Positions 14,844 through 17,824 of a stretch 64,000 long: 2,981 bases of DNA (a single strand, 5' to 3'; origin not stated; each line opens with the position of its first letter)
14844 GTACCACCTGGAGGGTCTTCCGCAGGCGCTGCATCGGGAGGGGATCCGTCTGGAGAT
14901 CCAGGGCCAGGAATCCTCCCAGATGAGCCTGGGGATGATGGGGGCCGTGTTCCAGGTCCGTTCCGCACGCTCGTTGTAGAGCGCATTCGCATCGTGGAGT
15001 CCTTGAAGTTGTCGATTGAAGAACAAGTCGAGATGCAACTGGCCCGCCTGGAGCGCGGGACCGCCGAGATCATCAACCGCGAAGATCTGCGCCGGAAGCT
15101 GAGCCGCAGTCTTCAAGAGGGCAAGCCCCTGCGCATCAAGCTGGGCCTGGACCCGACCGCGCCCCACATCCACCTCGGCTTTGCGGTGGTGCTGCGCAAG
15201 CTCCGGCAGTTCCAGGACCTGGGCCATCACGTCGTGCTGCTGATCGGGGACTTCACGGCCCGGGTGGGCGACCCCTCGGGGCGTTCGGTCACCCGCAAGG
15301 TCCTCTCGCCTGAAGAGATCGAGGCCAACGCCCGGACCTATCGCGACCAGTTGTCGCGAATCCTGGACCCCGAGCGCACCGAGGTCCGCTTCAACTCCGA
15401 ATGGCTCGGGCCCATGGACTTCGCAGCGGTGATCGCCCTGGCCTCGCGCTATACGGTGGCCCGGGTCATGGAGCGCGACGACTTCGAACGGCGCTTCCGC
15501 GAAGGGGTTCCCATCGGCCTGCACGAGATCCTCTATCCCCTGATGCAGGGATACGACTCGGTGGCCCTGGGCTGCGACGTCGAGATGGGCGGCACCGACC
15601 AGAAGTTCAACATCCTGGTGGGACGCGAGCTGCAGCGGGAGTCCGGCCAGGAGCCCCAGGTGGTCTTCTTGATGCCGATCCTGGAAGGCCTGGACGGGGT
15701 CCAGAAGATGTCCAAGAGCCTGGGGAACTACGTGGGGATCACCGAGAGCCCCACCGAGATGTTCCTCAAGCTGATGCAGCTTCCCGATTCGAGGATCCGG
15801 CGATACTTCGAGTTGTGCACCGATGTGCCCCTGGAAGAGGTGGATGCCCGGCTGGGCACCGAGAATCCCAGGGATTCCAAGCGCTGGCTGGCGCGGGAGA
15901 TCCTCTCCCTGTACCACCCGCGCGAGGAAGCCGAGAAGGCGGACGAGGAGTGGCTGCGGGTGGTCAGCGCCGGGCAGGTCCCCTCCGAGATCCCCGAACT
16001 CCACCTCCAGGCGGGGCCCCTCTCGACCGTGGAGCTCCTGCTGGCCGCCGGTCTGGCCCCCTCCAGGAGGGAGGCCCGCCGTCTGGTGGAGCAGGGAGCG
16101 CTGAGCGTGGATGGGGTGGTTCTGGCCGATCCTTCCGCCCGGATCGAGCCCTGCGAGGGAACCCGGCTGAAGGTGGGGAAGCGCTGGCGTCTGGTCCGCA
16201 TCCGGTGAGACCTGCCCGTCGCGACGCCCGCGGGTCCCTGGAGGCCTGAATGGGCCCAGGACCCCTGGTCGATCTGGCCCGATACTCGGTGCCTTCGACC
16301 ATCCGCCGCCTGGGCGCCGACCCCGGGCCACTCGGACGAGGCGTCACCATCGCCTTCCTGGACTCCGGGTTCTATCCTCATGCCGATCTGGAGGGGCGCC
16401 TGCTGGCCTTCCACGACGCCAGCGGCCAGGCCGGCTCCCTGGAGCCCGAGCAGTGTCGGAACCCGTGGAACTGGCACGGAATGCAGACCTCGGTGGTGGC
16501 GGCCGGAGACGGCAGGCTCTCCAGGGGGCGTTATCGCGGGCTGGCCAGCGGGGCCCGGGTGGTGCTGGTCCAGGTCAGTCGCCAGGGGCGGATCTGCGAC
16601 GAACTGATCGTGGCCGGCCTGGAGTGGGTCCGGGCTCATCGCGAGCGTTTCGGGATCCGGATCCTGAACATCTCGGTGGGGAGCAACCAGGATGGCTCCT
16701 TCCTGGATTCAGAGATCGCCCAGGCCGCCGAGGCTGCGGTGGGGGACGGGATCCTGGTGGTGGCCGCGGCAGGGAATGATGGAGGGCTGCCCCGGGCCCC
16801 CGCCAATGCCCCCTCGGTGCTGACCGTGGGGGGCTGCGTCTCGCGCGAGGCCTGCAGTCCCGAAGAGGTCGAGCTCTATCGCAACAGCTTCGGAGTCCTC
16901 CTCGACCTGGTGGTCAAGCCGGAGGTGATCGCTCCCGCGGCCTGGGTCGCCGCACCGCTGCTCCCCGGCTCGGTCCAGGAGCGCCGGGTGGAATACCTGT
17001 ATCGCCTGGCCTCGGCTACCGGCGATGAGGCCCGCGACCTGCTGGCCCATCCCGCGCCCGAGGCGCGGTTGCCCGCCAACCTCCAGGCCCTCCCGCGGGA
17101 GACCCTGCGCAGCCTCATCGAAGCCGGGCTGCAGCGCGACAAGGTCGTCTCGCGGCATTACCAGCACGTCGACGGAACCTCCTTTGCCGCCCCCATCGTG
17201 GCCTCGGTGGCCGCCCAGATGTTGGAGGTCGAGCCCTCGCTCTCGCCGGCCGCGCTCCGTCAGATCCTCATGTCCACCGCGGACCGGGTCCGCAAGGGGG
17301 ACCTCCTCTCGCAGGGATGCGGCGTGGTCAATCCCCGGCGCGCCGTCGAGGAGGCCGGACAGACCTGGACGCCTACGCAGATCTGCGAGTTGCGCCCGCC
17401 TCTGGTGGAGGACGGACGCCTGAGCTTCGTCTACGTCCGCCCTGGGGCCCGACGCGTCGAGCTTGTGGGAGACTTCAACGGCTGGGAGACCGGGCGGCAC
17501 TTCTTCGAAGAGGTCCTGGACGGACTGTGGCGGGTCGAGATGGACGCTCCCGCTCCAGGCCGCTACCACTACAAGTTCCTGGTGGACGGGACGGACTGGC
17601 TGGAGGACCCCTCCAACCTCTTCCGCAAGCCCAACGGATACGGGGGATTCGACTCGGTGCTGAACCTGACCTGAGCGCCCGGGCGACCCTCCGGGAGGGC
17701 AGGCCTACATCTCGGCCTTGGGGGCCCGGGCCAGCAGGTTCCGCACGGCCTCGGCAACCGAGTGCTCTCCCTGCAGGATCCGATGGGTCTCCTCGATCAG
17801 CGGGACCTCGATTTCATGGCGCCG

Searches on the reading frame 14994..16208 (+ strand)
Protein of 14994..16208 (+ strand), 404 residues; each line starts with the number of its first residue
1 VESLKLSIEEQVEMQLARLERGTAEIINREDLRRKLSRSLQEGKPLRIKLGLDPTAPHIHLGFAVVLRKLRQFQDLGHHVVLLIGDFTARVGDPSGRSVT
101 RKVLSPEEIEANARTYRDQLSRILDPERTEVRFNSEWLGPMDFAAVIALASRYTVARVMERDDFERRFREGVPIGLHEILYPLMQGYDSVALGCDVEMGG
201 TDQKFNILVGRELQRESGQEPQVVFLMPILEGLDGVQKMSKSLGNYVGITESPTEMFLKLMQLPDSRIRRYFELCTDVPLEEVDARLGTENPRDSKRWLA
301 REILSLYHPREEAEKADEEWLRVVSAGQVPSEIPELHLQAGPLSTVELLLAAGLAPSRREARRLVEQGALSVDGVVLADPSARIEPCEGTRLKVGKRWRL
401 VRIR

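Call 82: search_protein_families(library=pfam, proteins=[window:14994-16208:+], max_evalue=0.0001)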
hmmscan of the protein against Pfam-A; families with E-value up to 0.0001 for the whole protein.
window:14994-16208:+ (404 aa): 3 families
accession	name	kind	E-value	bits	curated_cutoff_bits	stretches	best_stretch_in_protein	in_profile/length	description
PF00579.31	tRNA-synt_1b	-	2e-76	257.6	21.1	1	43-320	3-287/292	tRNA synthetases class I (W and Y)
PF01479.30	S4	-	1.5e-09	37.9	22.8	1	348-387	6-45/48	S4 domain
PF22421.1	SYY_C-terminal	-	3.6e-08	33.6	27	1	330-386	6-62/83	Tyrosine--tRNA ligase SYY-like C-terminal domain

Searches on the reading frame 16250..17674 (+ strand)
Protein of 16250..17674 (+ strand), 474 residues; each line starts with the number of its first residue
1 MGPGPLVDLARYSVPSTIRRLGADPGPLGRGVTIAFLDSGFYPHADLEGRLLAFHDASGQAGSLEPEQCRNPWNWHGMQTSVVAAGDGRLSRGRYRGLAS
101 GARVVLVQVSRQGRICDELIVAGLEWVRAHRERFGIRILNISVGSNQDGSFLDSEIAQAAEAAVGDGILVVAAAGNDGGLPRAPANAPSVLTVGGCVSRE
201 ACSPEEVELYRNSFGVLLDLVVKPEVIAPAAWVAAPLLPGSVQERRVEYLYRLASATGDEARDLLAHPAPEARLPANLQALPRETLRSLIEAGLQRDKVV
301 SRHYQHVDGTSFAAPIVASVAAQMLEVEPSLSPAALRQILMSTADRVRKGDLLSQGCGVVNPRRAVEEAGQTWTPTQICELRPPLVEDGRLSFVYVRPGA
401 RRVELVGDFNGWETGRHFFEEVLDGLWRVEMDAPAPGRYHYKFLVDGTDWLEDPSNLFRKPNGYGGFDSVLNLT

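Call 82: search_protein_families(library=pfam, proteins=[window:16250-17674:+], max_evalue=0.0001)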
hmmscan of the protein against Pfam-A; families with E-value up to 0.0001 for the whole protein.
window:16250-17674:+ (474 aa): 2 families
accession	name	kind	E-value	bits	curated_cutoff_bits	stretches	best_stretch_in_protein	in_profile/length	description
PF00082.27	Peptidase_S8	-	7.7e-39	134.2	21.8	1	29-358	1-288/288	Subtilase family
PF02922.24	CBM_48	-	3.1e-06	27.9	22.4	1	393-449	15-72/83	Carbohydrate-binding module 48 (Isoamylase N-terminal domain)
